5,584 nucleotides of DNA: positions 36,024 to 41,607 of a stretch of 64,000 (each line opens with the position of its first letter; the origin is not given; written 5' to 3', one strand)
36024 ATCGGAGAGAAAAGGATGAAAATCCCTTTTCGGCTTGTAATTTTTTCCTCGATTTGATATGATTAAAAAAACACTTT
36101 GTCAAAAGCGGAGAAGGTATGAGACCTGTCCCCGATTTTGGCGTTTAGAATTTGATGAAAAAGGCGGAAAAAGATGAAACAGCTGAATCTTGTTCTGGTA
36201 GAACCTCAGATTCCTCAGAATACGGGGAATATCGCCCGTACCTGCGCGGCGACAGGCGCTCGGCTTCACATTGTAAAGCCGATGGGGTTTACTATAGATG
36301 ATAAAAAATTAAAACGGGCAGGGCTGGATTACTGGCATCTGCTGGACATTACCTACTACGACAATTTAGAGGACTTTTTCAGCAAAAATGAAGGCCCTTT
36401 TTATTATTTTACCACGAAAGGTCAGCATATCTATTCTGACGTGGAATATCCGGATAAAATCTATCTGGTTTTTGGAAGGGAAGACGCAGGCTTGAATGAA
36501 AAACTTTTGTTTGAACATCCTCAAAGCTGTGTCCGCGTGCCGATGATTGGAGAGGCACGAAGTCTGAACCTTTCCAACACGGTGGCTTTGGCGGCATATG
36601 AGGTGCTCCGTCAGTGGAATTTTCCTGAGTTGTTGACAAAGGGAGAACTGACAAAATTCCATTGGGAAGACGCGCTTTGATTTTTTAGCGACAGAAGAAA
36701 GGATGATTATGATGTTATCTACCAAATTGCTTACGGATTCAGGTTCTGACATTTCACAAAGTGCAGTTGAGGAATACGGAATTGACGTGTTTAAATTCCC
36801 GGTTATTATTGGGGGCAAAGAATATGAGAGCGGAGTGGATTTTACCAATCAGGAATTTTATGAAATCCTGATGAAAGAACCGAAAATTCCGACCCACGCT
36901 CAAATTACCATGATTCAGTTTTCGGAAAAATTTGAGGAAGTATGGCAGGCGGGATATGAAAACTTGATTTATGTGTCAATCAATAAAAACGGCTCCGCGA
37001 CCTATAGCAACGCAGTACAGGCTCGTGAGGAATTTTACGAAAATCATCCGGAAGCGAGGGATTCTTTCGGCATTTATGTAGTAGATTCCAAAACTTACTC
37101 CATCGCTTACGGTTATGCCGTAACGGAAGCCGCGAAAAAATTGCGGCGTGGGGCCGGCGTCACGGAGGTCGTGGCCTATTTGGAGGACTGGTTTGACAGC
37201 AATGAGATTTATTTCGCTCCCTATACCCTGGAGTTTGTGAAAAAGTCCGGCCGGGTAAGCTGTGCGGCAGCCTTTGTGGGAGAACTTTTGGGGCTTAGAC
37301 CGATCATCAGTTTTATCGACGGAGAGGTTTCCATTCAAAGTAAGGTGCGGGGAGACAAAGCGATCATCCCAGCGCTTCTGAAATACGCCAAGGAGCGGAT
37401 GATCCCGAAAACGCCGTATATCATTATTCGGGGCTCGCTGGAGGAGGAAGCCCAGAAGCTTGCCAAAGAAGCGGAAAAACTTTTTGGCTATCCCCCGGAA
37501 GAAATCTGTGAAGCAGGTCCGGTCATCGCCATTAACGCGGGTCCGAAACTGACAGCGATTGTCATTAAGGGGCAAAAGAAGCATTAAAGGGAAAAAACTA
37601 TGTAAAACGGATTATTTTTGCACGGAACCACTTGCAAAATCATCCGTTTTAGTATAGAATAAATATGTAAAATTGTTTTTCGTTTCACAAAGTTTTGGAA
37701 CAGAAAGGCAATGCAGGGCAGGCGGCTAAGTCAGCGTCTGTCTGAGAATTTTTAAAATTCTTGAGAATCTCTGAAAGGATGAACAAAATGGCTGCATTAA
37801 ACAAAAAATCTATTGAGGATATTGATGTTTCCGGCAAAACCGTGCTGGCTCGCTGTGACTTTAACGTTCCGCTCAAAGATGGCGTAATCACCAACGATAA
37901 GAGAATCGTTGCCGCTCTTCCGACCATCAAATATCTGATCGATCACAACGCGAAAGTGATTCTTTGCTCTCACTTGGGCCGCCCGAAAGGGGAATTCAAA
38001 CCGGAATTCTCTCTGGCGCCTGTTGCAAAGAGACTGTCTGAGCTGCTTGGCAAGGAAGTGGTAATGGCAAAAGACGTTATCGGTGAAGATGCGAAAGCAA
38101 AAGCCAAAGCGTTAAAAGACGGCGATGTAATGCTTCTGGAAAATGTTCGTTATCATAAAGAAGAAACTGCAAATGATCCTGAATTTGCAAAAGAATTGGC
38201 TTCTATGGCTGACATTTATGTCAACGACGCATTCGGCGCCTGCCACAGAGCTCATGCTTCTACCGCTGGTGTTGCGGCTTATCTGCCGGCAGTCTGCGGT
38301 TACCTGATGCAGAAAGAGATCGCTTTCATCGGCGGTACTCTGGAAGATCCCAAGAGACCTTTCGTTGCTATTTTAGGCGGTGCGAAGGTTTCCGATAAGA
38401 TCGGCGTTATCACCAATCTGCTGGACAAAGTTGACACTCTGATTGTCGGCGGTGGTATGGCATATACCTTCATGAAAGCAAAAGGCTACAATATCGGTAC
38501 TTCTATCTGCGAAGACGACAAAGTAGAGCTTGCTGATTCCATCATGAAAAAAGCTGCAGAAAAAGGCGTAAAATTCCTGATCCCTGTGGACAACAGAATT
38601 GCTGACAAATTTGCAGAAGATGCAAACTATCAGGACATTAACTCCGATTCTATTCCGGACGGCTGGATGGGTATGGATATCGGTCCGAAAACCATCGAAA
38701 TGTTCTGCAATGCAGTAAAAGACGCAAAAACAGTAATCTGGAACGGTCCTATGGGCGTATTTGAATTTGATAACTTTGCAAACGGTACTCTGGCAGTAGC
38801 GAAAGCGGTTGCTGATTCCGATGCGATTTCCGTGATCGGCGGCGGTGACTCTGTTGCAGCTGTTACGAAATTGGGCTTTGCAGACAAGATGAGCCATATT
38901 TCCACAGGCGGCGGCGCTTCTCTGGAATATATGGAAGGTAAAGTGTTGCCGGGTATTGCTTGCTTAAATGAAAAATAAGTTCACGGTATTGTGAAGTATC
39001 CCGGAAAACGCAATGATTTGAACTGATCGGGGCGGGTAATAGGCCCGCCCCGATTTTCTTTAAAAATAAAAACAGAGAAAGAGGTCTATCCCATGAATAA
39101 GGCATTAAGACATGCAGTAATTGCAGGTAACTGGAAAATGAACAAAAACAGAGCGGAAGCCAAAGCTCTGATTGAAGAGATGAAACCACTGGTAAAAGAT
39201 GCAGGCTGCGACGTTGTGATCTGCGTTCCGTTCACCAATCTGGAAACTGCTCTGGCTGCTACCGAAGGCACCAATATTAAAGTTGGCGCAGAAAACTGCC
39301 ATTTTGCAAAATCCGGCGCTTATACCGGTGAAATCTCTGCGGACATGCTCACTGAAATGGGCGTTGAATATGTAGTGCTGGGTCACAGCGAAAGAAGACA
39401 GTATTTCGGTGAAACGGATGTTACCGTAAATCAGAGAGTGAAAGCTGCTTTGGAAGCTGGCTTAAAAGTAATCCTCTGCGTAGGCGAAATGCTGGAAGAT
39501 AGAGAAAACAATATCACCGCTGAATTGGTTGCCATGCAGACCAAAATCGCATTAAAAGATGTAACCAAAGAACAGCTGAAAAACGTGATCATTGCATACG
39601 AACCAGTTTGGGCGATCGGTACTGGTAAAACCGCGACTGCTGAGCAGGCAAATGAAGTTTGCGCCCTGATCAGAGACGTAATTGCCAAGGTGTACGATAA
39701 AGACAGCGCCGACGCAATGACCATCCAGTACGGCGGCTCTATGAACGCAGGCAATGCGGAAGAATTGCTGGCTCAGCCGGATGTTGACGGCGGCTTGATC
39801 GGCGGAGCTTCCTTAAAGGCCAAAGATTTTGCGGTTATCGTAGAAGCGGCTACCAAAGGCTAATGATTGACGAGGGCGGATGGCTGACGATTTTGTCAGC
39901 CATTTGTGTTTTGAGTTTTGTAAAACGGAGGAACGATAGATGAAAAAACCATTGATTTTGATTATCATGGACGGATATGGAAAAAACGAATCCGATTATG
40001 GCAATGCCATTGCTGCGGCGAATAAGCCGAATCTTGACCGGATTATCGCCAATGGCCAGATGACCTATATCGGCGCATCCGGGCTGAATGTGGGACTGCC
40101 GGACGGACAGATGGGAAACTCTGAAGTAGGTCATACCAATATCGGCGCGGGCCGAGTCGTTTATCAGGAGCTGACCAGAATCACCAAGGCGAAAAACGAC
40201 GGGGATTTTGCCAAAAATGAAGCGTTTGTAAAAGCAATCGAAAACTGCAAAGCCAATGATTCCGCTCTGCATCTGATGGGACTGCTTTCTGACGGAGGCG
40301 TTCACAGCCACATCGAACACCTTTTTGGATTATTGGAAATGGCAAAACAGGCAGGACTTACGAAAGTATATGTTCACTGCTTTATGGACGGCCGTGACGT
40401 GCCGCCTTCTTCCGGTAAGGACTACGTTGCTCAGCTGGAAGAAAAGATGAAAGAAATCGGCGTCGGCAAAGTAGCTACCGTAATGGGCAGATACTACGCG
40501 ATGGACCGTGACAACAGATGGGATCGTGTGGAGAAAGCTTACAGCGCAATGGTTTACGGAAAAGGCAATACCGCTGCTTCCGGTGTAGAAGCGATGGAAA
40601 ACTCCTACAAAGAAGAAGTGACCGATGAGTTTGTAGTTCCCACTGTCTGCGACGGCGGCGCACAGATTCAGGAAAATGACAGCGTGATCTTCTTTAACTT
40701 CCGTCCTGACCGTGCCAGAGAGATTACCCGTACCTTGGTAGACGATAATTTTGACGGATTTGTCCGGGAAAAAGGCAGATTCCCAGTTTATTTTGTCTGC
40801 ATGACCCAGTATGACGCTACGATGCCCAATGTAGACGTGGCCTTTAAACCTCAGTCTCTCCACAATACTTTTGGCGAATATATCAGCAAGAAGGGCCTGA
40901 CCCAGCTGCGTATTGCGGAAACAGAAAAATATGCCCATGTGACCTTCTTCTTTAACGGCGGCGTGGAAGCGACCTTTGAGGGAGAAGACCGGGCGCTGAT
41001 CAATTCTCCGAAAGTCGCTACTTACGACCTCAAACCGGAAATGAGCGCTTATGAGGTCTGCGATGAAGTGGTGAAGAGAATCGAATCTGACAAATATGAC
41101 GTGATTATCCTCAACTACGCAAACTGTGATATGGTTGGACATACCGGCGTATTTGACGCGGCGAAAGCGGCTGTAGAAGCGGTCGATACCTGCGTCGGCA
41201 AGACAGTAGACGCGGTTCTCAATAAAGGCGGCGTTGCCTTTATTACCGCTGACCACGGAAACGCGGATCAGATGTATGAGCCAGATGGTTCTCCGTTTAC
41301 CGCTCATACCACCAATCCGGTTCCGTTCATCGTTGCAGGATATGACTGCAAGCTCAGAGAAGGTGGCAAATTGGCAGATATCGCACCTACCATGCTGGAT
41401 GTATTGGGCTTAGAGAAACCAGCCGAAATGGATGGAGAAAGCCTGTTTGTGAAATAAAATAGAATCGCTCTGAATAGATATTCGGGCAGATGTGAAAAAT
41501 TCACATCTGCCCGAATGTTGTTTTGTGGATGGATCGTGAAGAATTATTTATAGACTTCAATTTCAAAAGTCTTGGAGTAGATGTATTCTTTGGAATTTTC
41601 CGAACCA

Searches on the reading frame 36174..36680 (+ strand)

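Call 42: search_protein_families(library=pfam, proteins=[window:36174-36680:+])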
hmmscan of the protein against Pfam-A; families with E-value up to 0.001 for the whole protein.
window:36174-36680:+ (168 aa): 1 family
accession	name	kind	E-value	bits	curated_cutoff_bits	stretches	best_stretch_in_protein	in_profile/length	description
PF00588.24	SpoU_methylase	-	2.2e-36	125.5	29.7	1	4-142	2-142/142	SpoU rRNA Methylase family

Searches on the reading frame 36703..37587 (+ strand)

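Call 42: search_protein_families(library=pfam, proteins=[window:36703-37587:+])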
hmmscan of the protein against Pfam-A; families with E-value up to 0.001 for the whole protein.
window:36703-37587:+ (294 aa): 1 family
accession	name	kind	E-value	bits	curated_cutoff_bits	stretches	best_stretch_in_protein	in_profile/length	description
PF02645.21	DegV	-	2e-63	214.8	27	1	7-288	2-277/280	Uncharacterised protein, DegV family COG1307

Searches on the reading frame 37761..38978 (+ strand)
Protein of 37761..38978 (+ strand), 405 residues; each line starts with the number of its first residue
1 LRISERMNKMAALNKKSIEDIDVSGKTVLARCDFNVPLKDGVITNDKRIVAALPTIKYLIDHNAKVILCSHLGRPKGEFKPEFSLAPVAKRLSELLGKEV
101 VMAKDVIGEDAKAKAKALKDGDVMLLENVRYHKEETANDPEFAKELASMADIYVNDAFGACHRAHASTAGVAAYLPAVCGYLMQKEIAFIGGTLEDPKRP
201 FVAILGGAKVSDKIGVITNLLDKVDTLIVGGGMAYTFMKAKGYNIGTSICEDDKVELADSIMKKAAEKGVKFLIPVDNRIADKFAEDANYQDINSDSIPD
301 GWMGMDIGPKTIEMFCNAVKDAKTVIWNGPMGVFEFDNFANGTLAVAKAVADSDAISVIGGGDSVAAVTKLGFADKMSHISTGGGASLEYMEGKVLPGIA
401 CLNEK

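Call 42: search_protein_families(library=pfam, proteins=[window:37761-38978:+])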
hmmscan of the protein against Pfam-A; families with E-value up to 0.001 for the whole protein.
window:37761-38978:+ (405 aa): 1 family
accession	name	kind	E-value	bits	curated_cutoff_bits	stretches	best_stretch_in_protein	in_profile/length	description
PF00162.24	PGK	-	1.1e-171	571.5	27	1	18-394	1-379/379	Phosphoglycerate kinase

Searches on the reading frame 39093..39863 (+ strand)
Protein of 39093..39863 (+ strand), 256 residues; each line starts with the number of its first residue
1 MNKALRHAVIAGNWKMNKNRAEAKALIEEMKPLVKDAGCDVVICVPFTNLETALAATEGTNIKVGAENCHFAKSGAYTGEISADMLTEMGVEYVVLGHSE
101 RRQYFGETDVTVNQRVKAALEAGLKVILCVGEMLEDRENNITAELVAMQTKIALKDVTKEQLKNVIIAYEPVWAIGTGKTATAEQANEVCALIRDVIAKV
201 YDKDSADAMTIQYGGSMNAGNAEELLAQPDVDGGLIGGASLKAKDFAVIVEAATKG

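Call 42: search_protein_families(library=pfam, proteins=[window:39093-39863:+])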
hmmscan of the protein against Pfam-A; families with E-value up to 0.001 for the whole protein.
window:39093-39863:+ (256 aa): 1 family
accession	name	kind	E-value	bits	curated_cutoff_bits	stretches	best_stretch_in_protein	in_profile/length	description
PF00121.24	TIM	-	6.2e-98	327.6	20.1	1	9-252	2-244/245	Triosephosphate isomerase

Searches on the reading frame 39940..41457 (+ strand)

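Call 42: search_protein_families(library=pfam, proteins=[window:39940-41457:+])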
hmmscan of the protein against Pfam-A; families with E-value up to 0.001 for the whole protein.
window:39940-41457:+ (505 aa): 2 families
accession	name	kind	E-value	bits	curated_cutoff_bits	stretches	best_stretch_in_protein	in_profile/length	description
PF06415.18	iPGM_N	-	8.7e-93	310.2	27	1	81-293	1-217/217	BPG-independent PGAM N-terminus (iPGM_N)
PF01676.23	Metalloenzyme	-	4.9e-88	295.3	24.3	1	3-493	1-252/252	Metalloenzyme superfamily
